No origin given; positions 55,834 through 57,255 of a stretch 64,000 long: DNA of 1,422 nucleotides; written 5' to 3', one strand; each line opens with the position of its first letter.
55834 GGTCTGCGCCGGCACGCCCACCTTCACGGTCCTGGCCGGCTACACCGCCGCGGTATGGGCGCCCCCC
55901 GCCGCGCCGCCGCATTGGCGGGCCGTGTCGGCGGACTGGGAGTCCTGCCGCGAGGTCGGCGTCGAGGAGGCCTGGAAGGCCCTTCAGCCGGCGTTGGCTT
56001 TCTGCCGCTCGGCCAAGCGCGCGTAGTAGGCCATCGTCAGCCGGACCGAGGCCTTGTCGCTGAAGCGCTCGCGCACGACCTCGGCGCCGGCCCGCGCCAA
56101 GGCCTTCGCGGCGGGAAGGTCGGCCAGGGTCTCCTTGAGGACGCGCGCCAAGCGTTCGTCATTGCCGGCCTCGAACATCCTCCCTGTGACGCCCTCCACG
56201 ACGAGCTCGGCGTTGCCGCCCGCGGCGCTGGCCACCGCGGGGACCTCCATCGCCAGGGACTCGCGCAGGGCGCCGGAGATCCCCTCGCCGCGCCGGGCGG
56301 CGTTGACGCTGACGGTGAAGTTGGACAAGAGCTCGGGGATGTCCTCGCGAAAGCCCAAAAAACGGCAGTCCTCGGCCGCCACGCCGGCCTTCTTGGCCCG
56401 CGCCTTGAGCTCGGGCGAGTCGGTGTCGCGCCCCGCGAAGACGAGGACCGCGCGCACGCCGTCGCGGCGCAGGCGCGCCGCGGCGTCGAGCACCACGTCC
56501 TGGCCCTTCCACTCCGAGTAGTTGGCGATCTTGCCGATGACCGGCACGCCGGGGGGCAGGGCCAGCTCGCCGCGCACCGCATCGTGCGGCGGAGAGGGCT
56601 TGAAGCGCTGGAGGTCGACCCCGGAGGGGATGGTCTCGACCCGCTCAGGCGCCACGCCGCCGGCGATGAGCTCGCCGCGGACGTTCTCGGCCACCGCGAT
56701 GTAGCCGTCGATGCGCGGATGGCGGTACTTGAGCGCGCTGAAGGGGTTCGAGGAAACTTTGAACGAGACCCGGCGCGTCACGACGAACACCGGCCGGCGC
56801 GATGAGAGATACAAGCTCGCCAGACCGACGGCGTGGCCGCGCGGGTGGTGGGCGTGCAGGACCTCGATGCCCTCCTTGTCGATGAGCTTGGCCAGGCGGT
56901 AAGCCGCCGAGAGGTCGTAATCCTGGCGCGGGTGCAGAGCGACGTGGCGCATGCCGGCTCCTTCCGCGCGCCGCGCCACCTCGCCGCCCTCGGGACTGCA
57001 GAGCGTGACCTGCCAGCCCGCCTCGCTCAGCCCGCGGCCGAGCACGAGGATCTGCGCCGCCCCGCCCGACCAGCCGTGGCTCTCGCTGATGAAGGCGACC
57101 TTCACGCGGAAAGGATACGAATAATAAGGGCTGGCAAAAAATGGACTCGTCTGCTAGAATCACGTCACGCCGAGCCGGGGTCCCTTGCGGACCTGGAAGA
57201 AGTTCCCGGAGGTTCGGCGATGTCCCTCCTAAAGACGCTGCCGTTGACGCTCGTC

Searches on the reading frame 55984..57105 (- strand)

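Call 79: search_protein_families(library=pfam, proteins=[window:55984-57105:-], max_evalue=0.0001)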
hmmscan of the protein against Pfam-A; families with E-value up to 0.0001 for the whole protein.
window:55984-57105:- (373 aa): 5 families
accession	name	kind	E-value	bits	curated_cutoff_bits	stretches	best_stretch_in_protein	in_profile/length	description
PF00534.26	Glycos_transf_1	-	1.4e-25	90.2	26.4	1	178-341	6-170/172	Glycosyl transferases group 1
PF13692.12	Glyco_trans_1_4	-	1.9e-24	86.9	27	1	188-329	2-142/142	Glycosyl transferases group 1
PF13439.12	Glyco_transf_4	-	2.4e-22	80.2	28.5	1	13-167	2-170/170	Glycosyltransferase Family 4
PF13579.12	Glyco_trans_4_4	-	1.7e-11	45.2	29.7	1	14-162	2-158/158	Glycosyl transferase 4-like domain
PF13477.12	Glyco_trans_4_2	-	5e-05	23.9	23.4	0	24-110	18-105/139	Glycosyl transferase 4-like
